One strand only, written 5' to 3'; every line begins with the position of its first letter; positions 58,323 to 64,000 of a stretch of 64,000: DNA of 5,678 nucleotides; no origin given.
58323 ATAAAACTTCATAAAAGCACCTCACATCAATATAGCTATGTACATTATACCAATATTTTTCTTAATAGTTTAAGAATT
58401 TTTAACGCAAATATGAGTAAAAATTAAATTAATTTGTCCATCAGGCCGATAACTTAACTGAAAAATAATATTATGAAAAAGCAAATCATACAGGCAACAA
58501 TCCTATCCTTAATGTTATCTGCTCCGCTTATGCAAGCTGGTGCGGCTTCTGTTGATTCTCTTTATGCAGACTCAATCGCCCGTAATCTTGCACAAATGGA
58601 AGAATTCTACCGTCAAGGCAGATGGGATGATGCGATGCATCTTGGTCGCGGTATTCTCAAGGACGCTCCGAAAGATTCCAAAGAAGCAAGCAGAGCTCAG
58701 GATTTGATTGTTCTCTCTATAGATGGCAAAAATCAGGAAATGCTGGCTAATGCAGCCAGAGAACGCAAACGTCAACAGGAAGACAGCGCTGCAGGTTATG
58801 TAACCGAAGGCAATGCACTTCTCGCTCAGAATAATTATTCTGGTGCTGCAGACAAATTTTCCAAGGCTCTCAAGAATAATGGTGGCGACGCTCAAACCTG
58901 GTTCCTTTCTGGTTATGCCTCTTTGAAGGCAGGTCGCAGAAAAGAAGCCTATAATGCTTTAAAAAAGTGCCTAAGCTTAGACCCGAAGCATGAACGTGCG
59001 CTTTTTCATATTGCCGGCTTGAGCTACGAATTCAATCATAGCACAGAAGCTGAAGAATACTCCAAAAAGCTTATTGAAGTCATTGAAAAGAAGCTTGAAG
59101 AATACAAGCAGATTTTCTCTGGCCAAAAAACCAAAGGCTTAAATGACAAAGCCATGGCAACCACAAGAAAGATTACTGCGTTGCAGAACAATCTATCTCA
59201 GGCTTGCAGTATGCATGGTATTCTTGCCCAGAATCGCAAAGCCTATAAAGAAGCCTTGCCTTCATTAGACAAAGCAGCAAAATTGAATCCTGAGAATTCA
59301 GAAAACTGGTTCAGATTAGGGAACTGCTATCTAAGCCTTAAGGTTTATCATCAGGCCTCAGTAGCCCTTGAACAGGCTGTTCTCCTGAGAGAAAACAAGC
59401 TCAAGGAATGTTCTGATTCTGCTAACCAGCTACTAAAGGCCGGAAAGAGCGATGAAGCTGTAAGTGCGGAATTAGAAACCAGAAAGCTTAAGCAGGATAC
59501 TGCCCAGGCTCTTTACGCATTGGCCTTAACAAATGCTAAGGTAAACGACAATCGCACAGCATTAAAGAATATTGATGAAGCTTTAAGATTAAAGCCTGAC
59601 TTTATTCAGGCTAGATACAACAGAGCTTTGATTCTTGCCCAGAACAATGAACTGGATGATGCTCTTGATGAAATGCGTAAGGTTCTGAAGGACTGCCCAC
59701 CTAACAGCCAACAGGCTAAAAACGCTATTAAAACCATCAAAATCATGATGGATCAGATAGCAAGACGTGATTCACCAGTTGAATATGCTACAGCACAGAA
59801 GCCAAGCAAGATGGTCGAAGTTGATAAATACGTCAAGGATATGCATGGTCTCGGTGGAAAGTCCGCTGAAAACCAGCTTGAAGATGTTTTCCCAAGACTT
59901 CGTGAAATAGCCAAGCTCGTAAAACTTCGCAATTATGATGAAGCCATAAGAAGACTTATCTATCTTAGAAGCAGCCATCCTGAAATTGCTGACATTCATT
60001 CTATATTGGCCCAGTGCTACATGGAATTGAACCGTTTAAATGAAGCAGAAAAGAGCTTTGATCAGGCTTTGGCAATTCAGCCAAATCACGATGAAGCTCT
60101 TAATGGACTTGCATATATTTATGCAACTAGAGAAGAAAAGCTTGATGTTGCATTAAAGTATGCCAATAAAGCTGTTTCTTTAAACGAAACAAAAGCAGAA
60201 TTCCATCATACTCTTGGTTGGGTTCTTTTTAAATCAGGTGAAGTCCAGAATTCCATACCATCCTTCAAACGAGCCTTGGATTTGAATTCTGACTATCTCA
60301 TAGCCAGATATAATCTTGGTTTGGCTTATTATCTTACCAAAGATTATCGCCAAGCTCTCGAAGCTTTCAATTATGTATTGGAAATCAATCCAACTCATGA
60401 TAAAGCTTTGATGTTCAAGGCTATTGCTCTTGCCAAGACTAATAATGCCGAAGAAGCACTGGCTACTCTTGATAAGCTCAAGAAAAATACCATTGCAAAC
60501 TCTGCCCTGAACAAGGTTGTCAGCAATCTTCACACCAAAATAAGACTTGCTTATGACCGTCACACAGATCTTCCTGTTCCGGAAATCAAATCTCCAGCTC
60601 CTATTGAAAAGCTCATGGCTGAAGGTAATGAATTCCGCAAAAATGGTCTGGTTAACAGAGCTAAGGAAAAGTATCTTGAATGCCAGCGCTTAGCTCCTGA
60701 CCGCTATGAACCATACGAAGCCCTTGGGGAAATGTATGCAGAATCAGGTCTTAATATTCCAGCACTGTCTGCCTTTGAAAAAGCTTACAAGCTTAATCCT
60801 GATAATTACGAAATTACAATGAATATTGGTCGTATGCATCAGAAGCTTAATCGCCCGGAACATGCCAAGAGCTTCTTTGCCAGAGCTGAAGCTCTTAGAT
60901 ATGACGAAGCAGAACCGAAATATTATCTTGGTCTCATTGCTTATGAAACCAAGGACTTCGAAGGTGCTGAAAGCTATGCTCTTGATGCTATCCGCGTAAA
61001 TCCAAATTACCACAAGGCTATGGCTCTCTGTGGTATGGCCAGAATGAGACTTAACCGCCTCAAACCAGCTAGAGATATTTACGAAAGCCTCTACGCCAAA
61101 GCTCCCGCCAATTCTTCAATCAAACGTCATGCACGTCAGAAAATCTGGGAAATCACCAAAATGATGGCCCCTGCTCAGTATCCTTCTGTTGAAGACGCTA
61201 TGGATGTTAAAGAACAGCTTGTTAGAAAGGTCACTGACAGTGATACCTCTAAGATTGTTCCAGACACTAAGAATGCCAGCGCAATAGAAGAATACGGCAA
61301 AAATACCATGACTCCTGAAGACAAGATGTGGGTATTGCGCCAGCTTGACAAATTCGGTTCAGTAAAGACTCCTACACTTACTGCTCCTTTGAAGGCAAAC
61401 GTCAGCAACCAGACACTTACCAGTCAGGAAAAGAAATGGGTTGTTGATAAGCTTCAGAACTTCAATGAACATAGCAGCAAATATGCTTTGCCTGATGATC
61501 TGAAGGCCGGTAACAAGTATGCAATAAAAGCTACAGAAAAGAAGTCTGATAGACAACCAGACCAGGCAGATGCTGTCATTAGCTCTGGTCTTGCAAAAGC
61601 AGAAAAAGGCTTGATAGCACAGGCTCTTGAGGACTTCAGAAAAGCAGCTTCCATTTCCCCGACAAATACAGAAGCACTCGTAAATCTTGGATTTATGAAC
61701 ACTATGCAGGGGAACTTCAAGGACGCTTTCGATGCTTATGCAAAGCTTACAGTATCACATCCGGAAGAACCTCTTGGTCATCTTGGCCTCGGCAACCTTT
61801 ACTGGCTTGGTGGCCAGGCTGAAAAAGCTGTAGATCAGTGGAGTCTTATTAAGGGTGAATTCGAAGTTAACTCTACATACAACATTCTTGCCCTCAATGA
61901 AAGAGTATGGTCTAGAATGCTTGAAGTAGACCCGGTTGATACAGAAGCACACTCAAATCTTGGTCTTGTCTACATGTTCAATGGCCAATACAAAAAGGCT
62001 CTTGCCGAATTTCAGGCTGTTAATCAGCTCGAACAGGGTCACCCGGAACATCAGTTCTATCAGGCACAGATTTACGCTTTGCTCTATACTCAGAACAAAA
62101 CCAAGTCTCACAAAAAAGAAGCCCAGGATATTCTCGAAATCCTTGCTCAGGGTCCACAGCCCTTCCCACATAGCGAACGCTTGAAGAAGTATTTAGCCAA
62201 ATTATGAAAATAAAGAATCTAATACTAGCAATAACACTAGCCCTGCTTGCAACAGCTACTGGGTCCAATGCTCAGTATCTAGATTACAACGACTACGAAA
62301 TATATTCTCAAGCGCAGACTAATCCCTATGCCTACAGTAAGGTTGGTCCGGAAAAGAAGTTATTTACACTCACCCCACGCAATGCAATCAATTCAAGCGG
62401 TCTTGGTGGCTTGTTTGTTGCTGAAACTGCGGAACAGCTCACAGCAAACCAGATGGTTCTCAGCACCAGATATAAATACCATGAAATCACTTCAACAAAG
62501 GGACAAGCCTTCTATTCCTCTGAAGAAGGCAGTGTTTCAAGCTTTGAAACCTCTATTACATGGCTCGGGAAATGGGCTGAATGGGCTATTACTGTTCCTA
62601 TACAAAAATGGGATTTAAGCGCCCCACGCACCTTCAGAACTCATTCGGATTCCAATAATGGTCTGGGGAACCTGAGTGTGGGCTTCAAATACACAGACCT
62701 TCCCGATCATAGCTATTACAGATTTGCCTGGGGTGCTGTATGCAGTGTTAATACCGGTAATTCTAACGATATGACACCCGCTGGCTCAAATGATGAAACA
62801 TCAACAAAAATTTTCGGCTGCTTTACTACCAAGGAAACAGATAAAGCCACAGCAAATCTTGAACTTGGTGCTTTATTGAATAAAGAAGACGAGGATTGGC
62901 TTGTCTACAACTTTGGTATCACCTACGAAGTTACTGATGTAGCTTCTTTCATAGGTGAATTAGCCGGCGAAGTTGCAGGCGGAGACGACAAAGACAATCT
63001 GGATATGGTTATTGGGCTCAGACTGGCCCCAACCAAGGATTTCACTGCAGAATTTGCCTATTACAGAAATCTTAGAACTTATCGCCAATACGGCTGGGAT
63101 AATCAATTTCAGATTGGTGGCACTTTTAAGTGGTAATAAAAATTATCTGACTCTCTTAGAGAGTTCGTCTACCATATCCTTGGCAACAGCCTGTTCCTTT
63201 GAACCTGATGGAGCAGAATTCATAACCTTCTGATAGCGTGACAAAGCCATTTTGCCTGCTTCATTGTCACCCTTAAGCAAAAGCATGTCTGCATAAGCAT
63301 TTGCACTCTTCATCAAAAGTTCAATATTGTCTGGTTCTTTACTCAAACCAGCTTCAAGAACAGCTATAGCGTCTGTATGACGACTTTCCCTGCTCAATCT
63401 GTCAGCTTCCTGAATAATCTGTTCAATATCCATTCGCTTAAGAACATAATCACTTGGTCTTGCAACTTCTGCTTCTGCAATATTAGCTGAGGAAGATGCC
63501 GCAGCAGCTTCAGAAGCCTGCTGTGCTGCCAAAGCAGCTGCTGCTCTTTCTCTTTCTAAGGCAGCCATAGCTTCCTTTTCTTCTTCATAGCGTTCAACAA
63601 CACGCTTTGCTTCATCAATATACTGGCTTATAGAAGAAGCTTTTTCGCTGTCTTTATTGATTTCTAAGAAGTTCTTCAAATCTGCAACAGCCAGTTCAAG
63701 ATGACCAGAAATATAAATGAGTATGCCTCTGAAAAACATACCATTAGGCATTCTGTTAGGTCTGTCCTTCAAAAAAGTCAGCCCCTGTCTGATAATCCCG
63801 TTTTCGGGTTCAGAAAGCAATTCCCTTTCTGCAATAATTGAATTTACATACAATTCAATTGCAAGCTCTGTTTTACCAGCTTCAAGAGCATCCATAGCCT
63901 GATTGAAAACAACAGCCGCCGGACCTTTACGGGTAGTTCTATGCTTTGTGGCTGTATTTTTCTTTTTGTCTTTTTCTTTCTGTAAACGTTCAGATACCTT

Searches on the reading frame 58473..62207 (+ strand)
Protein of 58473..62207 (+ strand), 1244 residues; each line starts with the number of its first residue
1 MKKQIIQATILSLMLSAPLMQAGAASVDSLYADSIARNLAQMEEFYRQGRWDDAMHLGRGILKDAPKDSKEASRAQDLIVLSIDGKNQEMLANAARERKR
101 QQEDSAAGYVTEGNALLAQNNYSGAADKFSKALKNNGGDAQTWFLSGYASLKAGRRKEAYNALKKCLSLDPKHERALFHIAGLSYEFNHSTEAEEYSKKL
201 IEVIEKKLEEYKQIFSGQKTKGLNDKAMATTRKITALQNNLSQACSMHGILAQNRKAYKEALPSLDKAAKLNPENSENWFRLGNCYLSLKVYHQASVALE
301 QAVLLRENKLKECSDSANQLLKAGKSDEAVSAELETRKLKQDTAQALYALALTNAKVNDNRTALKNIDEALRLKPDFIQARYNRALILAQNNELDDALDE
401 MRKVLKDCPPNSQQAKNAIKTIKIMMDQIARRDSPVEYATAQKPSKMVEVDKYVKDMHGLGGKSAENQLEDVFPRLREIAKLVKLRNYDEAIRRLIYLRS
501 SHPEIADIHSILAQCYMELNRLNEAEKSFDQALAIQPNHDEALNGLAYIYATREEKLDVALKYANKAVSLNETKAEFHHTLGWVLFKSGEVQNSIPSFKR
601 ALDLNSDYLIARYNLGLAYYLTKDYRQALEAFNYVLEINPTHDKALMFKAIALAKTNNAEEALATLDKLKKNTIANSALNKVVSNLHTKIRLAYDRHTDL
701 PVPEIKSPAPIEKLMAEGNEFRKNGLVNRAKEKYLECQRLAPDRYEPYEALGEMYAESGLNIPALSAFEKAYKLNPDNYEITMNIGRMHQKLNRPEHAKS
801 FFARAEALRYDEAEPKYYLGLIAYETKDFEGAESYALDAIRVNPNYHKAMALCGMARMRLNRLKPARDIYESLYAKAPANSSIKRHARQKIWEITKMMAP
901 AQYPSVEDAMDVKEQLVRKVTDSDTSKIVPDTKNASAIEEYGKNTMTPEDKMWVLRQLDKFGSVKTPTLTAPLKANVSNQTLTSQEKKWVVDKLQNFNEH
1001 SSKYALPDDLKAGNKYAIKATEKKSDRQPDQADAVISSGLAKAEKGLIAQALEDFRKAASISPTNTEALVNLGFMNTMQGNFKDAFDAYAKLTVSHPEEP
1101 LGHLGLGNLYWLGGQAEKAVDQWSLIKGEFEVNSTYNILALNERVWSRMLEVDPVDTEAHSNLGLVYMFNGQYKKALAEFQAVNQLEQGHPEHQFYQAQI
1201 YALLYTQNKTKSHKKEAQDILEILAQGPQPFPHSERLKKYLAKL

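Call 71: search_protein_families(library=pfam, proteins=[window:58473-62207:+], max_evalue=0.00001)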
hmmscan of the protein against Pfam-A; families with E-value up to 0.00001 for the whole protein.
window:58473-62207:+ (1244 aa): 17 families
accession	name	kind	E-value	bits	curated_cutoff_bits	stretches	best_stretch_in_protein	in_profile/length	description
PF07719.23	TPR_2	-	1.4e-66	215.6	27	2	506-539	1-34/34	Tetratricopeptide repeat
PF13432.12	TPR_16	-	5.7e-59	196.5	32.7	3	580-641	2-63/65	Tetratricopeptide repeat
PF14559.12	TPR_19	-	1.6e-52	176.1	25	2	484-543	3-62/68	Tetratricopeptide repeat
PF00515.34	TPR_1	-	2.1e-52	173.3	27.8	2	611-642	3-34/34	Tetratricopeptide repeat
PF13181.12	TPR_8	-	2.3e-42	139.9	25.7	0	508-539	3-34/34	Tetratricopeptide repeat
PF13414.12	TPR_11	-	2.1e-35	120.5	26.8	1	584-621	3-40/42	TPR repeat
PF13428.12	TPR_14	-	3.2e-35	117.4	23.5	0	511-548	6-43/44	Tetratricopeptide repeat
PF13431.12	TPR_17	-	3.4e-35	117.8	24.4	0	266-289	3-26/34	Tetratricopeptide repeat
PF23914.1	TPR_CcmH_CycH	-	1.2e-30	106.9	42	0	510-602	54-148/158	Cytochrome c-type biogenesis protein H TPR domain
PF13371.12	TPR_9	-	7.4e-27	93.6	35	0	357-415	8-65/73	Tetratricopeptide repeat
PF13424.12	TPR_12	-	8.4e-24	84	30.1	0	505-571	2-75/77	Tetratricopeptide repeat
PF12895.13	ANAPC3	-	2.4e-22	79.4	27.2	1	607-668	21-81/82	Anaphase-promoting complex, cyclosome, subunit 3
PF13174.12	TPR_6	-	6.7e-15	55.1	26.3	0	611-641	2-32/33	Tetratricopeptide repeat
PF25062.1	ARM_TT21_N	-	9.5e-11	42.3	40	0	482-641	37-200/222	Tetratricopeptide repeat protein 21 N-terminal ARM repeat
PF07721.20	TPR_4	-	1.4e-10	41.1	27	0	379-402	2-25/26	Tetratricopeptide repeat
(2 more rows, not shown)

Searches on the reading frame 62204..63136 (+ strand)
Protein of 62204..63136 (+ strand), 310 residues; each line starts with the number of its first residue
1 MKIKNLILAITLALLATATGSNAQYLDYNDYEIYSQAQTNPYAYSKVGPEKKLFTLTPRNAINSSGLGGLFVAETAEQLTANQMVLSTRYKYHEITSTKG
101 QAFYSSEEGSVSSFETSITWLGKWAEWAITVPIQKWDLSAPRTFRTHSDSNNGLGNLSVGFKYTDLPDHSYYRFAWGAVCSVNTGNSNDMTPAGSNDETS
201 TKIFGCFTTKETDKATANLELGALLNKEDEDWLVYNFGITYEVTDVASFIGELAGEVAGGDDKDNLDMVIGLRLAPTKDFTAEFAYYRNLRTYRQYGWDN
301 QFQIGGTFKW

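Call 71: search_protein_families(library=pfam, proteins=[window:62204-63136:+], max_evalue=0.00001)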
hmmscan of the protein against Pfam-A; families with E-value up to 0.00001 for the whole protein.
window:62204-63136:+ (310 aa): 1 family
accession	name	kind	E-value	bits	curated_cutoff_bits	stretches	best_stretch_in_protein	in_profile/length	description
PF13557.12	Phenol_MetA_deg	-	3e-06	27.9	22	1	127-290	42-225/242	Putative MetA-pathway of phenol degradation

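Call 79: find_encoding_contigs(protein=window:62204-63136:+, flank=10000, max_places=1)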
Protein window:62204-63136:+ (310 aa): no gene with exactly this product is on record in the collection.

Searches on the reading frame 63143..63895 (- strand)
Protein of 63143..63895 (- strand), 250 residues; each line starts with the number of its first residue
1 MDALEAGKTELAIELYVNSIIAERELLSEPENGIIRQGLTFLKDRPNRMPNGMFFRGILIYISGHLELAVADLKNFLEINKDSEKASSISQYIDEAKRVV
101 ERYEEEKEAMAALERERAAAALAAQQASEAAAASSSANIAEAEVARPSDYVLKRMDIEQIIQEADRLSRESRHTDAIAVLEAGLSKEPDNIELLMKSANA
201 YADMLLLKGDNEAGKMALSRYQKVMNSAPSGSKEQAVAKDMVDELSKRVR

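Call 77: find_encoding_contigs(protein=window:63143-63895:-, flank=10000, max_places=1)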
Protein window:63143-63895:- (250 aa): no gene with exactly this product is on record in the collection.
